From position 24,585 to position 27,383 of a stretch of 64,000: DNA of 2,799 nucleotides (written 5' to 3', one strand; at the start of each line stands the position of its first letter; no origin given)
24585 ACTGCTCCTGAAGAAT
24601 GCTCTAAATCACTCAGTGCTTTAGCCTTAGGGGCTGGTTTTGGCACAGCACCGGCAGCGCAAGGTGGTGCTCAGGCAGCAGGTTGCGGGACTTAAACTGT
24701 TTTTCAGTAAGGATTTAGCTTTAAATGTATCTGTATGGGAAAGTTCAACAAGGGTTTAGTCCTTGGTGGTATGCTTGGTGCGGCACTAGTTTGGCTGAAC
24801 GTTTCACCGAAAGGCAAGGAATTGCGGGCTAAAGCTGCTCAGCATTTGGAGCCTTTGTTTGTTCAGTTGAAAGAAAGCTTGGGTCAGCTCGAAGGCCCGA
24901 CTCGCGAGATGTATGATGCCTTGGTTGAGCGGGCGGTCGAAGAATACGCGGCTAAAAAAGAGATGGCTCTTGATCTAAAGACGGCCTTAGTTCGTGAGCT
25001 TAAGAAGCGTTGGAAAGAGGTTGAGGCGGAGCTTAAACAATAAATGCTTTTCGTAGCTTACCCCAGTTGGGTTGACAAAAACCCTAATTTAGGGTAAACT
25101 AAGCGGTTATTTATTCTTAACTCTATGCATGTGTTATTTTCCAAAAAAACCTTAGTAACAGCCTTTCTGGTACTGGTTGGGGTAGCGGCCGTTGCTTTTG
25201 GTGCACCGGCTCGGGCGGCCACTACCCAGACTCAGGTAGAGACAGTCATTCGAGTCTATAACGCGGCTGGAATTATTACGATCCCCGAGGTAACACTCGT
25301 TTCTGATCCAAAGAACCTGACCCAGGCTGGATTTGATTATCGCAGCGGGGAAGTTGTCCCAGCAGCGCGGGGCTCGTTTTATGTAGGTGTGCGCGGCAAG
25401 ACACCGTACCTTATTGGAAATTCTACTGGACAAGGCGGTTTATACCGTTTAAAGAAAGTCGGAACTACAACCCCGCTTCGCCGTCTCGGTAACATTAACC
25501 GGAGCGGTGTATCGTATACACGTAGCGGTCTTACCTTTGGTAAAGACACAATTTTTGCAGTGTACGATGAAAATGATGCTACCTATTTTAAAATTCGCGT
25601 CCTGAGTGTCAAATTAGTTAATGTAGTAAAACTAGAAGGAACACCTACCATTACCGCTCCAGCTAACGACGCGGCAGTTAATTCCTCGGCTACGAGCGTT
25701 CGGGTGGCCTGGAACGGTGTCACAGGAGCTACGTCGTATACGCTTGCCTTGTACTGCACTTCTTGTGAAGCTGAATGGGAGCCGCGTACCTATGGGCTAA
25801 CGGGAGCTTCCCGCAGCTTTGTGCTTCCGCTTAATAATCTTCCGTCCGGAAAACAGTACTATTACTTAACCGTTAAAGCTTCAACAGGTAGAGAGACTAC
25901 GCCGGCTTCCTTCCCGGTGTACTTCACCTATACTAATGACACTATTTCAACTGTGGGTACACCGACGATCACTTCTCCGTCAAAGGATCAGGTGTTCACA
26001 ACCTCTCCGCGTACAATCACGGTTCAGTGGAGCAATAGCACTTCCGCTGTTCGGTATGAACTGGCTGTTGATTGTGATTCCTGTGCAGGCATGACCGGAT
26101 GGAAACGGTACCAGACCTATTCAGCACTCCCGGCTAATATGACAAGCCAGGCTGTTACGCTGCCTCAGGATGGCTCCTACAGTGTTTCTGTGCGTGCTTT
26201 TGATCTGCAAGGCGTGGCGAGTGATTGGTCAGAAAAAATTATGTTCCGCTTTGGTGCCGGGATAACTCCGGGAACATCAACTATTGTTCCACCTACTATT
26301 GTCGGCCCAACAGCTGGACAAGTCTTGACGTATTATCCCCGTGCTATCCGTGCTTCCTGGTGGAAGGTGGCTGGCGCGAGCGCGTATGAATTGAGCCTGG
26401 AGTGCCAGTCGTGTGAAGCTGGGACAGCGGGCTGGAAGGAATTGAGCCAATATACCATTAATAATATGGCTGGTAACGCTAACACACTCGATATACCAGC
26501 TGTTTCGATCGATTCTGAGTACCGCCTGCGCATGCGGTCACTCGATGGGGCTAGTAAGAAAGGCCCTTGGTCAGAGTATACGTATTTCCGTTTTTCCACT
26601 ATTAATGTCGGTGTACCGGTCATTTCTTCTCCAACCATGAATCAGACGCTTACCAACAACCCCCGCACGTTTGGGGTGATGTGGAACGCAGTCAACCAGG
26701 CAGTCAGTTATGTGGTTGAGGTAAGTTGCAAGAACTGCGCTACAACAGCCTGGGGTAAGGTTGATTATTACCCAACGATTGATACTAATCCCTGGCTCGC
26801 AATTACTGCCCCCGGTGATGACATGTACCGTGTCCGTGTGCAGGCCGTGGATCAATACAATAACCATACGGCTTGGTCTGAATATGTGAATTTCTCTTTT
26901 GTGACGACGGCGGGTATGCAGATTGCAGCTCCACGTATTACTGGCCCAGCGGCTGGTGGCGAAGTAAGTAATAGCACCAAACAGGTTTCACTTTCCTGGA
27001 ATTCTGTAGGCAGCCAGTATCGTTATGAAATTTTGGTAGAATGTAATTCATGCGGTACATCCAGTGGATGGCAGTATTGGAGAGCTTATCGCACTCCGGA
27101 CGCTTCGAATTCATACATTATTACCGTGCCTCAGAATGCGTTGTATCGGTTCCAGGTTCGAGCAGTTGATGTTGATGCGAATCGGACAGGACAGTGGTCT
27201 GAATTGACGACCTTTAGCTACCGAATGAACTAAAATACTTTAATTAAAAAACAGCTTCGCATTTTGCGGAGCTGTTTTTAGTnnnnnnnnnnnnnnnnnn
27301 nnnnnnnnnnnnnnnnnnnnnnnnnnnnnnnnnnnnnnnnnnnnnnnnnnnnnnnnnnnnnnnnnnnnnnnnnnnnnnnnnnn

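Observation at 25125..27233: Secreted protein with five tandem ~100-aa repeats, each carrying a conserved CxxC inside an Ig/FN3-like unit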

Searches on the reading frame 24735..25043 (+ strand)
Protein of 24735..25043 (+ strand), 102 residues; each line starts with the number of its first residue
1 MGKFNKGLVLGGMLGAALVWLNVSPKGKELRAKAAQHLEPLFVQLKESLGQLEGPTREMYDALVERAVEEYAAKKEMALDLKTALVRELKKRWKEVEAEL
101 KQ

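Call 14: search_protein_families(library=pfam, proteins=[window:24735-25043:+], max_evalue=0.001)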
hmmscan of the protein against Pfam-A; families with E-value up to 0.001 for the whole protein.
window:24735-25043:+ (102 aa): 1 family
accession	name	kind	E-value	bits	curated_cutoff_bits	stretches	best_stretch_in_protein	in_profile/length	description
PF12732.12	YtxH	-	2.2e-05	25.2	37.5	1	7-74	3-66/71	YtxH-like protein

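Call 26: search_protein_families(library=ncbifam, proteins=[window:24735-25043:+], max_evalue=1)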
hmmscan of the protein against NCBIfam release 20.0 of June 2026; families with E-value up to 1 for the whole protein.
window:24735-25043:+ (102 aa): 2 families
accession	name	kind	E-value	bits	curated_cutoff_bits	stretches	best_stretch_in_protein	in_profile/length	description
NF001953.0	PRK00733.2-1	equivalog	0.051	11.9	783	1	8-77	522-589/697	sodium-translocating pyrophosphatase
NF001954.0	PRK00733.2-2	equivalog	0.11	11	894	1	7-79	540-610/723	sodium-translocating pyrophosphatase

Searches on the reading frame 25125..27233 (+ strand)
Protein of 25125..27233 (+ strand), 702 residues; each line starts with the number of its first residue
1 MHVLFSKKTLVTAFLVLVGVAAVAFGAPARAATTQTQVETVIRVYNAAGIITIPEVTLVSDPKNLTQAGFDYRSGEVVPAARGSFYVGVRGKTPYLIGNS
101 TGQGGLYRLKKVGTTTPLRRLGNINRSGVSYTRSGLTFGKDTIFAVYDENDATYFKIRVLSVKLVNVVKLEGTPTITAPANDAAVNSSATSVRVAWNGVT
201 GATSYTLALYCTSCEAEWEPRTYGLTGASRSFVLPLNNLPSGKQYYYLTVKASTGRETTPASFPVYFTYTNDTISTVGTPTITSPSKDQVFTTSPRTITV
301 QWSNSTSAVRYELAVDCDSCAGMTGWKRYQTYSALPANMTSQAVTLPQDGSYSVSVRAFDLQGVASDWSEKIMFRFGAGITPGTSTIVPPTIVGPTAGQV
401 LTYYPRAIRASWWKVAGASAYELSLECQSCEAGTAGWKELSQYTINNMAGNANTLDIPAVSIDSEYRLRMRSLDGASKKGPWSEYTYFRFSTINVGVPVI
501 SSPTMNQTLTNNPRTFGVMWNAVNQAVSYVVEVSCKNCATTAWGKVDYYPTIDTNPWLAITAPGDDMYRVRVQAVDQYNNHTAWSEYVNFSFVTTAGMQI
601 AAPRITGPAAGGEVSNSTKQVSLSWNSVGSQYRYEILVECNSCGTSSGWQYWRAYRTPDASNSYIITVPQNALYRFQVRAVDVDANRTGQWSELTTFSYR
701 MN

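Call 3: search_protein_families(library=pfam, proteins=[window:25125-27233:+], max_evalue=10)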
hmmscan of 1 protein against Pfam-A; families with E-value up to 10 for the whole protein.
window:25125-27233:+ (702 aa): 8 families
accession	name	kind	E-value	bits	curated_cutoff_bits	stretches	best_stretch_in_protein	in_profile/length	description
PF25788.1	Ig_Rha78A_N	-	4.4e-07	30.5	27.4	2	307-377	34-102/105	Rha78A-like, N-terminal immunoglobulin domain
PF04234.18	CopC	-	0.00034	22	23.3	1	283-359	7-77/92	CopC domain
PF03226.21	Yippee-Mis18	-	0.001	19.6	26.6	1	620-667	36-89/108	Yippee zinc-binding/DNA-binding /Mis18, centromere assembly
PF16794.11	fn3_4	-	0.0051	17.2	27.1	0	324-363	54-93/103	Fibronectin-III type domain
PF05907.18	CXXC_Zn-b_euk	-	0.009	16.4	22.9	0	623-655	14-47/155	CXXC motif containing zinc binding protein, eukaryotic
PF22433.2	MtxA_IG-like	-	0.05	13.9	26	1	617-643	10-36/83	Magnetotaxis protein MtxA, Immunoglobulin-like domain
PF11648.16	RIG-I_C-RD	-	0.052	14.2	25.6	1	528-561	53-84/117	C-terminal domain of RIG-I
PF14292.12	SusE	-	0.086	13.5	25.2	1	170-212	10-59/106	SusE outer membrane protein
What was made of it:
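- On Fibronectin type III domain superfamily: PF00041 is not reported for this protein, and fn3_4 scores E 0.005, below its cut-off (call 3).
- On Pfam PF25788 Ig_Rha78A_N: 30.5 bits, E 4.4e-7; best stretch aa 307-377 (call 3). No glycoside hydrolase domain in the protein (call 3).
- On Covalently or non-covalently wall-anchored surface proteins (LPXTG, SLH, LysM): Pfam scan to E<=10 finds none (call 3).
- Closest known: Fibronectin type III domain. Different: PF00041 itself does not reach its threshold on this protein (call 3).
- Closest known: Pfam PF25788 Ig_Rha78A_N. Same: It is the only Pfam model above its gathering score (30.5 against 27.4), matching repeat 2 (call 3).
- Pfam Ig_Rha78A_N scores 30.5 bits against a cut-off of 27.4 (call 3). 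There is a weak CopC (beta-sandwich copper protein) Pfam hit at E 3e-4, below its cut-off (call 3). The protein has no recognisable cell-wall anchor (call 3).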

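Call 7: find_homologous_proteins(query=window:25125-27230:+)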
Query window:25125-27230:+ (702 aa): 4 proteins with E <= 0.001 among 8000 candidates.
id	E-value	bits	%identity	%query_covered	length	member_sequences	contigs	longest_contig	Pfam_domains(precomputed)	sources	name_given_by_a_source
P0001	0.0e+0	1588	100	100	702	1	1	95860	PF25788.3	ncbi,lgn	-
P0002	7.3e-265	899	57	99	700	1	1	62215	PF25788.3,PF00041.28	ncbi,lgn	-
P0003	2.5e-262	890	59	98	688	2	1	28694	PF25788.3,PF00041.28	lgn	-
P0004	3.1e-239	814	55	100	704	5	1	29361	PF25788.3,PF00041.28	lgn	-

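Call 19: find_encoding_contigs(protein=P0002, flank=10000, max_places=3)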
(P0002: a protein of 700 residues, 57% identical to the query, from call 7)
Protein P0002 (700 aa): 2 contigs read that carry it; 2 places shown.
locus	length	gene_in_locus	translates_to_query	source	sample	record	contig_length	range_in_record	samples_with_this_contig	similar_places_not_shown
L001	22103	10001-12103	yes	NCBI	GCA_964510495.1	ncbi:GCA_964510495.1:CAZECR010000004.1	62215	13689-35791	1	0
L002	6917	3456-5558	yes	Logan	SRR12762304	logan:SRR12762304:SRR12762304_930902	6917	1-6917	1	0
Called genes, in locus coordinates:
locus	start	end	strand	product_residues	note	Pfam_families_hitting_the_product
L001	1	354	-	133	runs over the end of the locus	PF02082:Rrf2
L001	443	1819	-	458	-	PF13727:CoA_binding_3, PF02397:Bac_transf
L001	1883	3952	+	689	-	PF00082:Peptidase_S8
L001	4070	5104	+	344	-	PF01370:Epimerase, PF04321:RmlD_sub_bind (weak), PF01073:3Beta_HSD, PF07993:NAD_binding_4 (weak), PF16363:GDP_Man_Dehyd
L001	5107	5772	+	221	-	PF00535:Glycos_transf_2, PF13641:Glyco_tranf_2_3 (weak)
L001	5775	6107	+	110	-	PF10066:DUF2304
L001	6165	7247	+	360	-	PF13439:Glyco_transf_4, PF13579:Glyco_trans_4_4, PF20706:GT4-conflict, PF00534:Glycos_transf_1, PF13692:Glyco_trans_1_4, PF13524:Glyco_trans_1_2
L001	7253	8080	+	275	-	PF01209:Ubie_methyltran (weak), PF13489:Methyltransf_23, PF13847:Methyltransf_31, PF08241:Methyltransf_11, PF08242:Methyltransf_12, PF13649:Methyltransf_25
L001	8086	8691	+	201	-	-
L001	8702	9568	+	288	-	PF03227:GILT (faint)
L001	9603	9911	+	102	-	PF12732:YtxH (weak)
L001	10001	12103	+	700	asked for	PF00041:fn3 (faint), PF25788:Ig_Rha78A_N (faint)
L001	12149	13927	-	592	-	PF01368:DHH, PF02272:DHHA1, PF17768:RecJ_OB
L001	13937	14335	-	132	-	-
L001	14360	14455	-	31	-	-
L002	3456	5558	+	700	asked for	PF00041:fn3 (faint), PF25788:Ig_Rha78A_N (faint)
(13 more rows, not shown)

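Call 26: search_protein_families(library=ncbifam, proteins=[window:25125-27230:+], max_evalue=1)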
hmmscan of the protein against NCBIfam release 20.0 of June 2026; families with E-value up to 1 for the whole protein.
window:25125-27230:+ (702 aa): 1 family
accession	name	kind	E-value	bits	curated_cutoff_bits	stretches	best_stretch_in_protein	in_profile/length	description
NF047446.1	barrel_OmpL47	domain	0.0095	16.4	40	0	341-363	34-56/68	OmpL47-type beta-barrel domain-containing protein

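Call 27: find_encoding_contigs(protein=P0001, flank=1000, max_places=3)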
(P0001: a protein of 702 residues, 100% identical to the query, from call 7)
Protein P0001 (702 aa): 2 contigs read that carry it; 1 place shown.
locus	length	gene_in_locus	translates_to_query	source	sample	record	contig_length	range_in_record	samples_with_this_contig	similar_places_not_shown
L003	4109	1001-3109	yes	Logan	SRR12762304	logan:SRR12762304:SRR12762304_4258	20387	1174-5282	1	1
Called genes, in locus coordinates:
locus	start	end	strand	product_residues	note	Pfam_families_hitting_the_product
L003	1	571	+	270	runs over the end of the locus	PF13098:Thioredoxin_2 (faint), PF03227:GILT (faint)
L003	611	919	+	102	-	-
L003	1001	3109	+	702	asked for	PF25788:Ig_Rha78A_N (faint)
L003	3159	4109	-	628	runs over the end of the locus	PF01368:DHH, PF02272:DHHA1, PF17768:RecJ_OB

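Call 28: find_encoding_contigs(protein=P0004, flank=10000, max_places=3)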
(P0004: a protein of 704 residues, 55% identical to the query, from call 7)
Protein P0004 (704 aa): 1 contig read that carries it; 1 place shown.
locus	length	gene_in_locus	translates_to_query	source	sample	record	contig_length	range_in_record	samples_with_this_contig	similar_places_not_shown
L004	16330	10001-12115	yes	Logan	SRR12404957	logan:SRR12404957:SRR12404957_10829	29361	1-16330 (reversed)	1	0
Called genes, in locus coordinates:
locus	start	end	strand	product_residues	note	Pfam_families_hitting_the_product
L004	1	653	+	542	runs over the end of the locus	PF01656:CbiA (weak), PF06418:CTP_synth_N, PF00117:GATase, PF07722:Peptidase_C26 (faint)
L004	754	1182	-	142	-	-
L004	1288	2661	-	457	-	PF13727:CoA_binding_3 (weak), PF02397:Bac_transf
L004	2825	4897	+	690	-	PF00082:Peptidase_S8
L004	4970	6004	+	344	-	PF01370:Epimerase, PF04321:RmlD_sub_bind (weak), PF01073:3Beta_HSD (weak), PF07993:NAD_binding_4 (faint), PF16363:GDP_Man_Dehyd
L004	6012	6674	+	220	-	PF00535:Glycos_transf_2, PF13641:Glyco_tranf_2_3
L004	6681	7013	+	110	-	PF10066:DUF2304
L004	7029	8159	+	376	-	PF13439:Glyco_transf_4, PF13579:Glyco_trans_4_4, PF20706:GT4-conflict (weak), PF00534:Glycos_transf_1, PF13692:Glyco_trans_1_4, PF13524:Glyco_trans_1_2 (weak)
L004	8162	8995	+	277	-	PF13489:Methyltransf_23, PF01209:Ubie_methyltran, PF13847:Methyltransf_31, PF08241:Methyltransf_11, PF08242:Methyltransf_12, PF13649:Methyltransf_25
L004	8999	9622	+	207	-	PF13579:Glyco_trans_4_4 (weak), PF13439:Glyco_transf_4 (weak)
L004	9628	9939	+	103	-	PF12732:YtxH (weak)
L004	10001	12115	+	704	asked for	PF00041:fn3 (faint), PF25788:Ig_Rha78A_N (faint)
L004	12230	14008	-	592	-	PF01368:DHH, PF02272:DHHA1, PF17768:RecJ_OB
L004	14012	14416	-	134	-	-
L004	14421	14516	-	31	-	-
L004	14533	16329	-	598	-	?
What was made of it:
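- On Fibronectin type III domain superfamily: The orthologues carry precomputed PF00041 hits (call 7), flagged 'faint' in calls 19 and 28.
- The GILT-like gene is absent from L004 (call 28).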

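Call 29: predict_structure(alignment_id=A1)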
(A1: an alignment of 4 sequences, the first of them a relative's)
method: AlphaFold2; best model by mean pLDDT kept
length: 702 residues; sequences in the alignment: 4
mean_pLDDT: 66.5   pTM: 0.28
mean pLDDT of the five models: 66.5, 66.2, 66.1, 65.8, 59.3
residues with pLDDT >= 90: 27; 70-90: 313; 50-70: 242; < 50: 120
segments of 3 or more residues with pLDDT < 50: 1-8, 14-32, 75-85, 98-136, 273-275, 321-328, 378-385, 432-435, 492-494
pLDDT, mean of each block of 10 residues (from residue 1): 43 44 39 57 62 64 52 46 46 48 28 25 32 46 53 58 64 68 58 75 77 61 69 69 73 69 67 61 81 74 82 74 43 72 79 81 70 67 54 71 63 77 78 58 73 74 76 71 77 63 78 71 72 72 66 71 81 69 81 64 86 83 86 85 69 80 88 90 66 88 77
secondary structure, 60 per line:
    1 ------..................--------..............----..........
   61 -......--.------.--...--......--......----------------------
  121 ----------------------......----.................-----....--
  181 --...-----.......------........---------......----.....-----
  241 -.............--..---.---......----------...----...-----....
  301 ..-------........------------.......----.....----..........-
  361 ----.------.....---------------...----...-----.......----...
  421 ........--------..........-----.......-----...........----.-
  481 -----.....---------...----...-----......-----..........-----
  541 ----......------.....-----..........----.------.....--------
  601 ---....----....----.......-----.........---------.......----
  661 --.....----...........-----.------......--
elements in order (helices of 4 or more, strands of 3 or more residues): H7-24 E33-46 E51-60 H62-67 E85-90 E93-98 E143-148 E153-169 E175-178 E183-185 E191-197 E204-211 E221-226 E231-235 E242-254 E266-271 E282-284 E289-291 E297-302 E310-317 E330-336 E341-345 E350-359 E372-376 E392-394 E399-401 E407-413 E418-428 E437-446 E452-458 E464-474 E486-490 E500-502 E507-509 E515-520 E526-535 E545-550 E557-561 E567-576 E588-592 E604-607 E612-615 E620-626 E632-640 E650-656 E663-667 E672-682 E695-700
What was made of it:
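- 25125..25217 (+): Sec-type signal peptide, aa 1-31 (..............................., A-x-A site; no lipobox Cys). AF2 places a helix at 7-24 (call 29).
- On Fibronectin type III domain superfamily: AF2 DSSP gives 7-8 strands per repeat at pLDDT ~70-88 (call 29).
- On Thioredoxin-like redox CxxC proteins: The repeats are all-beta, and the dyad sits at the end of strand C and the start of a loop (call 29).
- AF2 gives seven to eight strands per repeat at pLDDT ~70-88 (call 29). In R3, C427 lies inside strand 418-428 (call 29). The CxxC loops are the least confident parts of the repeats in the model (pLDDT <50 at 321-328 and 432-435; call 29). The repeats are all-beta (call 29). The CxxC sits at the C-terminal pole of each module, near the domain junction (inferred from FN3 topology and call 29).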

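Call 35: fold_search(model_id=the predicted structure, library=pdb)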
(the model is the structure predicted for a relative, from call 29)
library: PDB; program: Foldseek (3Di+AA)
matches with E <= 10: 1875; with E <= 0.001: 500
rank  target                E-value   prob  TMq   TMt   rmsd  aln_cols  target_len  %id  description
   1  9ba4_A                6.8e-18  1.00  0.20  0.16  39.4       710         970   13  Full-length cross-linked Contactin 2 (CNTN2) (released 2024-07-17)
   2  8v29_B                2.4e-16  1.00  0.13  0.15  31.3       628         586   12  Cryo-EM structure of human type I OSM receptor complex: model for full extracellular assembly (released 2024-11-20)
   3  8v2b_B                7.1e-16  1.00  0.13  0.16  31.7       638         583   12  Cryo-EM structure of mouse type II OSM receptor complex: model for full extracellular assembly (released 2024-11-20)
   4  8d82_A                7.1e-16  1.00  0.12  0.14  32.0       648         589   11  Cryo-EM structure of human IL-6 signaling complex in detergent: model containing full extracellular domains (released 2023-03-29)
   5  4yfd_A                1.2e-15  1.00  0.14  0.18  25.1       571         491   13  Crystal structure PTP delta Ig1-Fn2 in complex with IL-1RAcP (released 2015-05-06)
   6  3l5h_A                5.2e-15  1.00  0.13  0.15  32.7       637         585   13  Crystal structure of the full ectodomain of human gp130: New insights into the molecular assembly of receptor complexe (released 2010-05-19)
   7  6iaa_A                9.2e-15  1.00  0.12  0.10  25.4       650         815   13  hRobo2 ectodomain (released 2019-03-13)
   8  8odz_D                9.6e-15  1.00  0.12  0.14  26.9       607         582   13  Cryo-EM structure of a pre-dimerized murine IL-12 complete extracellular signaling complex (Class 1). (released 2024-02-07)
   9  8q6t_I                1.1e-14  1.00  0.13  0.09  56.8       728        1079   13  Helical reconstruction of the relaxed thick filament from FIB milled left ventricular mouse myofibrils (released 2023-11-01)
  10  6tpw                  1.3e-14  1.00  0.18  0.27  19.5       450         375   14  Crystal structures of FNIII domain one through four of the human leucocyte common antigen-related protein ( LAR) (released 2020-05-13)
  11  8v2b_C                1.3e-14  1.00  0.17  0.16  35.0       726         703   11  Cryo-EM structure of mouse type II OSM receptor complex: model for full extracellular assembly (released 2024-11-20)
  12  8g4l_am               2.1e-14  1.00  0.14  0.10  66.8       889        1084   12  Cryo-EM structure of the human cardiac myosin filament (released 2023-11-01)
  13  9flp_A                4.7e-14  1.00  0.17  0.14  59.4       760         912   14  CryoEM structure of the neck (1403-2314) in the grappling hook protein A (GhpA) in the bacterium Aureispira sp. CCB-QB (released 2024-10-16)
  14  8k53_A                1.5e-13  1.00  0.13  0.12  27.4       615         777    9  Structure of the Dimeric Human CNTN2 Ig 1-6-FNIII 1-2 Domain in an Asymmetric State (released 2023-12-06)
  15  8qy4_C                3.0e-13  1.00  0.13  0.15  29.5       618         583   14  Structure of interleukin 11 (gp130 P496L mutant). (released 2024-02-21)
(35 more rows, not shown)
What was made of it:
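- On Fibronectin type III domain superfamily: Foldseek matches multi-FN3 chains at E down to 7e-18 (call 35).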
